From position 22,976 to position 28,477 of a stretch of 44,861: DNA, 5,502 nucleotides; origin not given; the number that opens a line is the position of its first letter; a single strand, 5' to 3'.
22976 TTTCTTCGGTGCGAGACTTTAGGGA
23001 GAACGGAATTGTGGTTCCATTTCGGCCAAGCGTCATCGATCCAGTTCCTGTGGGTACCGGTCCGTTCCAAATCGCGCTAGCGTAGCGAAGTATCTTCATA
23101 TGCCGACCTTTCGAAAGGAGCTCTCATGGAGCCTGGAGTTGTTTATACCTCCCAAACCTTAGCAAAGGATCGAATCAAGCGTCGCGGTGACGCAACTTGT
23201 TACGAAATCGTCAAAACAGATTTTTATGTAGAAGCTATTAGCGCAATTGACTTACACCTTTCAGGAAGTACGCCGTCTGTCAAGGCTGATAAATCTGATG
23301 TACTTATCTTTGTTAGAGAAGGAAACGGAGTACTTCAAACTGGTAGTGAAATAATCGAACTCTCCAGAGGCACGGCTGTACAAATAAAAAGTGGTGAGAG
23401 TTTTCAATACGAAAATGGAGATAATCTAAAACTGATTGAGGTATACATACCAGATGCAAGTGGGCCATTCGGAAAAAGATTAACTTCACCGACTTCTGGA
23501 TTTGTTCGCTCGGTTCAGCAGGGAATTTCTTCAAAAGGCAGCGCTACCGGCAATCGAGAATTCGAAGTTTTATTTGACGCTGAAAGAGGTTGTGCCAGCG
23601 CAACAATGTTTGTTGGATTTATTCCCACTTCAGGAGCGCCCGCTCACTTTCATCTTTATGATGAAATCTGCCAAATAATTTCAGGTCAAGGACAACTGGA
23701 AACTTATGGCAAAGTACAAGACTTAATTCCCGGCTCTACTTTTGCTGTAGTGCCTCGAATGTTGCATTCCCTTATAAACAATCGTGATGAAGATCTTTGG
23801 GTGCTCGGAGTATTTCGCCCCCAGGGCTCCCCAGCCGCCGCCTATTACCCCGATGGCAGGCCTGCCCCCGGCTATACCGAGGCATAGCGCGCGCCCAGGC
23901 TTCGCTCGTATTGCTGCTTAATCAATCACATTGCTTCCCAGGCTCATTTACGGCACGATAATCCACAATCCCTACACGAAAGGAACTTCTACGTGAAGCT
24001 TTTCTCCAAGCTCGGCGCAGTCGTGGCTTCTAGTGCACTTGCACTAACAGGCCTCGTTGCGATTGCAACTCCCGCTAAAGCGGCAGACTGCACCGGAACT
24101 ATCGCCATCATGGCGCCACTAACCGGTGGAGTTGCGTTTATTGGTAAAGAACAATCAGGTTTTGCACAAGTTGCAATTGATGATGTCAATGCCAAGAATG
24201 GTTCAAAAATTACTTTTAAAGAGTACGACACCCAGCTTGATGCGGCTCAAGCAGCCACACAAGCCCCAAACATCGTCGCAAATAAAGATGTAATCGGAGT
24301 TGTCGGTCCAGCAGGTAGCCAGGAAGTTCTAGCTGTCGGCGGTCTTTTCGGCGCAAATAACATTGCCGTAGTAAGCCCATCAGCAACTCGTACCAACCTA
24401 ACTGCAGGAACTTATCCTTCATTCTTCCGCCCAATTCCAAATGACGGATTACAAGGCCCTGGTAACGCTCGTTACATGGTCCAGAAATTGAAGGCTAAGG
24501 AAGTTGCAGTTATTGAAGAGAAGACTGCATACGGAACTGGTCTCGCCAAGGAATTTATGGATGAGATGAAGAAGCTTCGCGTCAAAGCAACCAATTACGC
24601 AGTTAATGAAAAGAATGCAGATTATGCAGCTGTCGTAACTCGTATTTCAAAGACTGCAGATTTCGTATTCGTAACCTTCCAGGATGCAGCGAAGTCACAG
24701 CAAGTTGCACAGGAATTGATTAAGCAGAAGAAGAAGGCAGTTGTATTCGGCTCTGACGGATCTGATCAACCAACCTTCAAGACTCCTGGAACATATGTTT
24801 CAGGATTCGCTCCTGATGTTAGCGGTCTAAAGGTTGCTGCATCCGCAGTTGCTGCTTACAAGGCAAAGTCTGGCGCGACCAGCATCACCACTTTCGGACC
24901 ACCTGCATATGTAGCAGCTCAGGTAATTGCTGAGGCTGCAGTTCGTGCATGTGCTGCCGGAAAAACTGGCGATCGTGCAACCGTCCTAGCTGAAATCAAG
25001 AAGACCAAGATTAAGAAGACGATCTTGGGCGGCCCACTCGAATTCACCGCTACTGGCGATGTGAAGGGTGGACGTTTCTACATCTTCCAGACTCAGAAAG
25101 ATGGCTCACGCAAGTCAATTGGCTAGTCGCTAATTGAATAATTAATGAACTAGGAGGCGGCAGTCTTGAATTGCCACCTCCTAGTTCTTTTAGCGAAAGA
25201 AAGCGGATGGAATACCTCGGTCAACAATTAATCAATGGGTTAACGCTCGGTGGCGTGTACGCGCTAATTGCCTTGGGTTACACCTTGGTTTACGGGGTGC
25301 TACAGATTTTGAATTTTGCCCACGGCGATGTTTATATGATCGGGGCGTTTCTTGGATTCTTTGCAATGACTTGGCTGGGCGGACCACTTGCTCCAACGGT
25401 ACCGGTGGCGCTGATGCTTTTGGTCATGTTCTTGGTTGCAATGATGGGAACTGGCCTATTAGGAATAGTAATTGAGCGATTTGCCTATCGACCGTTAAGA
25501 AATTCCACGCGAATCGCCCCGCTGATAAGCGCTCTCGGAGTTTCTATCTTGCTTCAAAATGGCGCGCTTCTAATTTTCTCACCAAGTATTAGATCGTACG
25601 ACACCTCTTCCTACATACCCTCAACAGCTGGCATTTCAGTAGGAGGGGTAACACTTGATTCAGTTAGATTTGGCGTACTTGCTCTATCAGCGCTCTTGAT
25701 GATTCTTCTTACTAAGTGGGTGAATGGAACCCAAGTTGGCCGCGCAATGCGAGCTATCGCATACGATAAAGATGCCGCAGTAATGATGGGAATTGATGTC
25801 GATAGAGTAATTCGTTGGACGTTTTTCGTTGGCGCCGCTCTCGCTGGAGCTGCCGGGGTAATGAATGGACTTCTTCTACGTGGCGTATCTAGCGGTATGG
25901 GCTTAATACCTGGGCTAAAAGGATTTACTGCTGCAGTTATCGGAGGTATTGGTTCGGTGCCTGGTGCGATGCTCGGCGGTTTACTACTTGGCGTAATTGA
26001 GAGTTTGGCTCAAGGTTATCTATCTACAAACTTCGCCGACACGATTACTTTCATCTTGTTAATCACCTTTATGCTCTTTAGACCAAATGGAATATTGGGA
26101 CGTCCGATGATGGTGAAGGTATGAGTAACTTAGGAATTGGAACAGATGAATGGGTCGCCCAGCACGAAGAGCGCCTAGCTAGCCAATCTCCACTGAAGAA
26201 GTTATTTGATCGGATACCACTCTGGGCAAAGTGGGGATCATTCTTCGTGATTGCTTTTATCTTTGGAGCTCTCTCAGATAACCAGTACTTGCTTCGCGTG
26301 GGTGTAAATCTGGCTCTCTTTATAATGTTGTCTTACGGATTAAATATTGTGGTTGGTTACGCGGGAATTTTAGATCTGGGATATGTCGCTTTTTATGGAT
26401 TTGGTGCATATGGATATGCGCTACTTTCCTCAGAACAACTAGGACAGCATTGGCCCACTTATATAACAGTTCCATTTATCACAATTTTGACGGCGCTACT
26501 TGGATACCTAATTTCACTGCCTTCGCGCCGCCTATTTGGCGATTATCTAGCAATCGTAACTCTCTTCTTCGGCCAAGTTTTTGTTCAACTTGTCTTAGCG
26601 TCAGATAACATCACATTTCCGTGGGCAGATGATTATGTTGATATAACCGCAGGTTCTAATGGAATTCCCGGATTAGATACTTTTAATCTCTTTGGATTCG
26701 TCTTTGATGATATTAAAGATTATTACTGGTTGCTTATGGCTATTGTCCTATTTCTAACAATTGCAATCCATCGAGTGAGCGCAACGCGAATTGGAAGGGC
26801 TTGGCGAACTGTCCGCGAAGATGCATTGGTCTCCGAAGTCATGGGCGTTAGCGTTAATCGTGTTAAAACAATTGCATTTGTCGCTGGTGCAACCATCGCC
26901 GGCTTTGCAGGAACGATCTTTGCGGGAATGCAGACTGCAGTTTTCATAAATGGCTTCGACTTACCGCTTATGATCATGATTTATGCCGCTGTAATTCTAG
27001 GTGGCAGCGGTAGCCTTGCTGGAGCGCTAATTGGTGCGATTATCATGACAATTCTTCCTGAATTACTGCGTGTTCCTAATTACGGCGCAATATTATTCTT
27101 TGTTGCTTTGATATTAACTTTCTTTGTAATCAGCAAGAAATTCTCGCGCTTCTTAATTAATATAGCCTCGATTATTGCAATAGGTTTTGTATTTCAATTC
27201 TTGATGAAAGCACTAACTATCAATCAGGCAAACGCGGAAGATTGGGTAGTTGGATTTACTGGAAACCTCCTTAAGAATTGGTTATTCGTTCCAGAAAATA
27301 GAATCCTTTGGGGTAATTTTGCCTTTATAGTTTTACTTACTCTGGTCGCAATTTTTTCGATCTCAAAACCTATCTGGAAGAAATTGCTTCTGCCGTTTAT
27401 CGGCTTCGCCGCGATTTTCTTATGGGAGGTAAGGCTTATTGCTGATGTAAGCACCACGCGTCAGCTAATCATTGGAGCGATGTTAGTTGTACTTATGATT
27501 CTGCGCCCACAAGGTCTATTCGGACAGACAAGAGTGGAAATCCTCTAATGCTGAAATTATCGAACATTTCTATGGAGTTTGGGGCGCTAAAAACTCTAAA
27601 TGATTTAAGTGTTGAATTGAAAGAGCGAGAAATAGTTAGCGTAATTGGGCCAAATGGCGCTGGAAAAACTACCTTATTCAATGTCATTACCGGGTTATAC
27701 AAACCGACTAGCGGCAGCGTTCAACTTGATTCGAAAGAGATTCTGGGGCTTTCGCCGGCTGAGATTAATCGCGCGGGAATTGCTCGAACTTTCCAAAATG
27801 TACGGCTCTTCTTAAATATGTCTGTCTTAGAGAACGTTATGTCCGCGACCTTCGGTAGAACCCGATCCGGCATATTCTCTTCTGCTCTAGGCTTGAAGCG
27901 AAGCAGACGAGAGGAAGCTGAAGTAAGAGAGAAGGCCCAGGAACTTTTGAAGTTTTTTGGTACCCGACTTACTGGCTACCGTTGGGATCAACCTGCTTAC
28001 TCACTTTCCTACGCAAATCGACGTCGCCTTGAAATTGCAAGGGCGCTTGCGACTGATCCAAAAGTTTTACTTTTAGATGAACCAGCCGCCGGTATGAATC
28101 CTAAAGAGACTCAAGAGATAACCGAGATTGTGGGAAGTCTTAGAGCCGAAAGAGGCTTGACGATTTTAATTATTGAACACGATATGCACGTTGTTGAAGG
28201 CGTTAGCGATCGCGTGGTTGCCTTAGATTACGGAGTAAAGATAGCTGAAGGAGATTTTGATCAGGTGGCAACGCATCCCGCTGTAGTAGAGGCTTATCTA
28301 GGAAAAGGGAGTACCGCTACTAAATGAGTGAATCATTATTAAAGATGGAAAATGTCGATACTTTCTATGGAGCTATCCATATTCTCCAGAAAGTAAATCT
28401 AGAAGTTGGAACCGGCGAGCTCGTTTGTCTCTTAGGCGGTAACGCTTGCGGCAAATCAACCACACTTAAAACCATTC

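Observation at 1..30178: A ~30 kb regulator-less supercluster that reads as tryptophan uptake -> kynurenine -> anthranilate -> aryl-CoA ring reduction and beta-oxidation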

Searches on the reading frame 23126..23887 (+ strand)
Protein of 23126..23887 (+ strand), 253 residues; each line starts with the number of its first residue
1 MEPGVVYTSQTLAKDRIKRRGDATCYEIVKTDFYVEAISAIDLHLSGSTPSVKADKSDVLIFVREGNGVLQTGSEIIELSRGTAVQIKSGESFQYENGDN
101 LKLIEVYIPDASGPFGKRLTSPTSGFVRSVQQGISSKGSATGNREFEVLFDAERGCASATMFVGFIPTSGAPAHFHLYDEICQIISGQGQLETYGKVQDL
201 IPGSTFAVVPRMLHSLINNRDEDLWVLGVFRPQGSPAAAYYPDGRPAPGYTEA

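Call 5: search_protein_families(library=pfam, proteins=[window:23126-23887:+])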
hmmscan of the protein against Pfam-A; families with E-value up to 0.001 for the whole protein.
window:23126-23887:+ (253 aa): 3 families
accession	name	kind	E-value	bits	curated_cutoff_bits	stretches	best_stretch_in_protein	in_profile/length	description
PF07883.17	Cupin_2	-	5.3e-13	48.9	27.2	2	165-227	5-67/70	Cupin domain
PF02311.25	AraC_binding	-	3.1e-08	33.9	21.1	1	170-233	15-77/135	AraC-like ligand binding domain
PF21621.3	MPI_cupin_dom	-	3e-06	27.6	27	0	44-92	17-64/79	Mannose-6-phosphate isomerase, cupin domain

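Call 8: search_protein_families(library=ncbifam, proteins=[window:23126-23887:+])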
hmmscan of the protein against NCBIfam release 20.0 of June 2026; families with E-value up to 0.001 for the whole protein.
window:23126-23887:+ (253 aa): 0 families

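Call 42: search_solved_structures(query=window:23126-23887:+, max_evalue=0.1)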
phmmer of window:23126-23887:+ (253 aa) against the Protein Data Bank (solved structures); distinct sequences matched with E-value up to 0.1: 13.
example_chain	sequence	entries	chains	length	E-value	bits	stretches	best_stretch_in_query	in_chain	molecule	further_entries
7zvm_A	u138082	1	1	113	4.1e-06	29.5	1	148-224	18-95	Mannose-6-phosphate isomerase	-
6a54_A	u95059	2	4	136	0.0001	24.9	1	145-243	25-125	Novel protein with potential Cupin domain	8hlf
6a53_A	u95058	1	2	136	0.0002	24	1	145-243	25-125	Novel protein with potential Cupin domain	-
5tfz_A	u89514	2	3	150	0.00029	23.5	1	145-242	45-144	dimethylsulfoniopropionate lyase DddK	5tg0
7zvy_E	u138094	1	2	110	0.00089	21.9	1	149-225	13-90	Cupin_2 domain-containing protein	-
7zvy_G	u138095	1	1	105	0.0009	21.9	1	149-225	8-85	Cupin_2 domain-containing protein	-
7zvy_B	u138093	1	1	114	0.00095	21.8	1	149-225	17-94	Cupin_2 domain-containing protein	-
6a55_A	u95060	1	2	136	0.00095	21.8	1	145-231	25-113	Novel protein with potential Cupin domain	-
7zvy_A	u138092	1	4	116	0.00098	21.7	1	149-225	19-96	Cupin_2 domain-containing protein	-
3h50_A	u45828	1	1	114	0.0072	18.9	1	143-248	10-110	Tetracenomycin polyketide synthesis protein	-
2gu9_A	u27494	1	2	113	0.0073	18.9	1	143-248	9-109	tetracenomycin polyketide synthesis protein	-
5fq0_B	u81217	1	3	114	0.082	15.4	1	170-233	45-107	KDGF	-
5fq0_A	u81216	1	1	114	0.082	15.4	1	170-233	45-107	KDGF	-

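Call 75: predict_structure(protein=window:23126-23887:+)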
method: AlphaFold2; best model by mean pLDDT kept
length: 253 residues; sequences in the alignment: 1
mean_pLDDT: 33.9   pTM: 0.34
mean pLDDT of the five models: 33.9, 32.9, 31.5, 28.0, 25.0
residues with pLDDT >= 90: 0; 70-90: 5; 50-70: 37; < 50: 211
segments of 3 or more residues with pLDDT < 50: 1-52, 99-253
pLDDT, mean of each block of 10 residues (from residue 1): 22 25 26 25 32 50 56 69 61 55 43 29 26 24 25 27 32 32 25 25 24 24 30 28 35 29
secondary structure, 60 per line:
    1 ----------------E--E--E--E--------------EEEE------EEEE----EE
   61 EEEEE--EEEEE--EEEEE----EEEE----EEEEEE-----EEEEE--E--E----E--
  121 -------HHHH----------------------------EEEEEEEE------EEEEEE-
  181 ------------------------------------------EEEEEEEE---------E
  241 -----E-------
elements in order: E41-44 E51-54 E59-65 E68-72 E75-79 E84-87 E92-97 E103-107 H128-131 E160-167 E174-179 E223-230

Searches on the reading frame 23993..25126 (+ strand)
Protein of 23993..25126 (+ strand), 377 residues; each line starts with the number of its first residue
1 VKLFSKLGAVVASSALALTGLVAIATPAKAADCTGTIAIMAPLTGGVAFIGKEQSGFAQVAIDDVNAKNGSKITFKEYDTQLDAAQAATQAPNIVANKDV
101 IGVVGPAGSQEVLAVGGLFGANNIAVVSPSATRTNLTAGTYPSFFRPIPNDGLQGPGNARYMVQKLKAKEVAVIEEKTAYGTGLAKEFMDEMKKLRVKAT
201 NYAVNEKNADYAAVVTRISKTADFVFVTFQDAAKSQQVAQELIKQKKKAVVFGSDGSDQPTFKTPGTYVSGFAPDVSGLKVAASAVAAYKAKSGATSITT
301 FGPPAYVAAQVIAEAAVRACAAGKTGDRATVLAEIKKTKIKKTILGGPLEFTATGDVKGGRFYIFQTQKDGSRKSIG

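Call 5: search_protein_families(library=pfam, proteins=[window:23993-25126:+])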
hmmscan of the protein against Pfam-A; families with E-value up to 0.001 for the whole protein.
window:23993-25126:+ (377 aa): 3 families
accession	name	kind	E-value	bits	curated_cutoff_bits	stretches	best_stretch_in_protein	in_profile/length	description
PF13458.12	Peripla_BP_6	-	1.4e-35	124.1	31.7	1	36-371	3-342/343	Periplasmic binding protein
PF01094.35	ANF_receptor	-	1.6e-23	83.8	25.4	1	59-369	7-352/353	Receptor family ligand binding region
PF13433.12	Peripla_BP_5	-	2.5e-05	24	27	1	37-107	3-76/363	Periplasmic binding protein domain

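Call 8: search_protein_families(library=ncbifam, proteins=[window:23993-25126:+])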
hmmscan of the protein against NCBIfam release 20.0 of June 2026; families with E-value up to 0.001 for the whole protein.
window:23993-25126:+ (377 aa): 1 family
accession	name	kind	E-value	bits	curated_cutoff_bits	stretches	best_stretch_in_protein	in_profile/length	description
NF011933.0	PRK15404.1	subfamily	6.2e-40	137.4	477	1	17-374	9-367/370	high-affinity branched-chain amino acid ABC transporter substrate-binding protein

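Call 59: search_solved_structures(query=window:23993-25126:+, max_evalue=0.00001)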
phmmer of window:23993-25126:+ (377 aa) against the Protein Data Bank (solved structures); distinct sequences matched with E-value up to 0.00001: 16.
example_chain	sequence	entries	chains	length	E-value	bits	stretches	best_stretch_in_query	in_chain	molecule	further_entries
4n0q_A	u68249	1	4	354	1.5e-26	96.8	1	36-367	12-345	Leu/Ile/Val-binding protein homolog 3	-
1usg_A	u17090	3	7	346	1.9e-25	93.2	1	37-373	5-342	LEUCINE-SPECIFIC BINDING PROTEIN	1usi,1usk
2lbp_A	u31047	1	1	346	3.9e-25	92.2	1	37-373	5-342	LEUCINE-BINDING PROTEIN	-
2liv_A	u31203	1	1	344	4.4e-24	88.7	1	37-372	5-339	LEUCINE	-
1z15_A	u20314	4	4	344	5.4e-24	88.4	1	37-372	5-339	Leu/Ile/Val-binding protein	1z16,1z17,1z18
8z0g_A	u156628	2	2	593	6.3e-19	71.8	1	41-372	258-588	Leu/Ile/Val-binding protein,Leu/Ile/Val-binding protein,mNeonGreen | NeIle,Leu/Ile/Val-binding protein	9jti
4gnr_A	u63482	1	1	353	1.2e-16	64.3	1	44-328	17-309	ABC transporter substrate-binding protein-branched chain amino acid transport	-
3td9_A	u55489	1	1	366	2e-14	57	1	37-340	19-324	Branched chain amino acid ABC transporter, periplasmic amino acid-binding protein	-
3ipc_A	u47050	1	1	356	2.6e-14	56.6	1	36-369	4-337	ABC transporter, substrate binding protein (Amino acid)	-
3ip5_A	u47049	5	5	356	1.3e-13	54.2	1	36-369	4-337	ABC transporter, substrate binding protein (Amino acid)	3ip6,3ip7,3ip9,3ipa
8q52_A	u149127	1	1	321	2.9e-13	53.2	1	37-187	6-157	Leucine-specific-binding protein,Chemotaxis protein CheY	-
3hut_A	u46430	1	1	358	1.7e-11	47.4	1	40-315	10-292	putative branched-chain amino acid ABC transporter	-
4q6w_A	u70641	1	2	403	2.2e-10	43.7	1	14-295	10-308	Putative leu/ile/val-binding protein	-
4mpt_A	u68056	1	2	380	1.4e-09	41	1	31-295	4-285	Putative leu/ile/val-binding protein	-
4nqr_A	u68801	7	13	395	3.6e-06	29.8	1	36-373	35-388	Amino acid/amide ABC transporter substrate-binding protein, HAAT family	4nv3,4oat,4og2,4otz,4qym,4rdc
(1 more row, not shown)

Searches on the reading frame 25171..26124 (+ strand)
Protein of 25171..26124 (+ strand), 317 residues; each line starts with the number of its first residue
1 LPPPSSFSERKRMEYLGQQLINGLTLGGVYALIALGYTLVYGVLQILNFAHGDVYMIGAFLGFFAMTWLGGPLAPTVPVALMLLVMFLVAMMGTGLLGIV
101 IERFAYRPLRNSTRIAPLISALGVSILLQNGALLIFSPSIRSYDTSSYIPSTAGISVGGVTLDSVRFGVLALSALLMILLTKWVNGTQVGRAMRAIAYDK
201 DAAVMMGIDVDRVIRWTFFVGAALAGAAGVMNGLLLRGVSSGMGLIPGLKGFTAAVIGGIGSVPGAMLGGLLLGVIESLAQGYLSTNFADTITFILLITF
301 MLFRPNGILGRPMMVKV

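Call 5: search_protein_families(library=pfam, proteins=[window:25171-26124:+])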
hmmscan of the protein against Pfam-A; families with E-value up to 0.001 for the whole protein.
window:25171-26124:+ (317 aa): 1 family
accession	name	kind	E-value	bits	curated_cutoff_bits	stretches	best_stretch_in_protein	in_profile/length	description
PF02653.21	BPD_transp_2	-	2.2e-42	145.5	26.8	1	20-300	2-268/269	Branched-chain amino acid transport system / permease component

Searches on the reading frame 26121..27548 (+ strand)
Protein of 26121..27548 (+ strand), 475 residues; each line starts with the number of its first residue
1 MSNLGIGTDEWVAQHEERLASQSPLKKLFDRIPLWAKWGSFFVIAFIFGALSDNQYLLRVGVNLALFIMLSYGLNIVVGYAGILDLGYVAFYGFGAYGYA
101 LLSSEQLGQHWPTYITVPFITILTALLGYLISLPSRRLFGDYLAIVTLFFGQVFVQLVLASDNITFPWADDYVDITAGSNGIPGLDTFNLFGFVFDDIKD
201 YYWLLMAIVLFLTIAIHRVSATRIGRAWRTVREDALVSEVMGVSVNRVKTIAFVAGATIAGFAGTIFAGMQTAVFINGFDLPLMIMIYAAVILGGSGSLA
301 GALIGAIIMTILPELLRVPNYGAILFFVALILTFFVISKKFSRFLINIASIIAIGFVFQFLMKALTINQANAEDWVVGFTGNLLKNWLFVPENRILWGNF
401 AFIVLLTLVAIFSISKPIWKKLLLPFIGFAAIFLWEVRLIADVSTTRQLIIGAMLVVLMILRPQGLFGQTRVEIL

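Call 5: search_protein_families(library=pfam, proteins=[window:26121-27548:+])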
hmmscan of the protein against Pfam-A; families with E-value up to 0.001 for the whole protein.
window:26121-27548:+ (475 aa): 1 family
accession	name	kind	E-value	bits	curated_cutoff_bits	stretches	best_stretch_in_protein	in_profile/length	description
PF02653.21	BPD_transp_2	-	1.7e-35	122.9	26.8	1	60-332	5-267/269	Branched-chain amino acid transport system / permease component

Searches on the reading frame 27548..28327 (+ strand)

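Call 5: search_protein_families(library=pfam, proteins=[window:27548-28327:+])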
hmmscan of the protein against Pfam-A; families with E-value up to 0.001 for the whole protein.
window:27548-28327:+ (259 aa): 4 families
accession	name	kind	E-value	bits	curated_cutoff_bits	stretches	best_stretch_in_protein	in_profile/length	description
PF00005.33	ABC_tran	-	6.2e-33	114.7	25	1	17-180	1-136/137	ABC transporter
PF13304.12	AAA_21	-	1.3e-09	38.9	27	1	125-212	220-299/304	AAA domain, putative AbiEii toxin, Type IV TA system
PF12399.14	BCA_ABC_TP_C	-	1.2e-08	34.7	25.5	1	231-254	2-25/27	Branched-chain amino acid ATP-binding cassette transporter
PF13476.12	AAA_23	-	5.6e-05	24.3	27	1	16-48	9-40/201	AAA domain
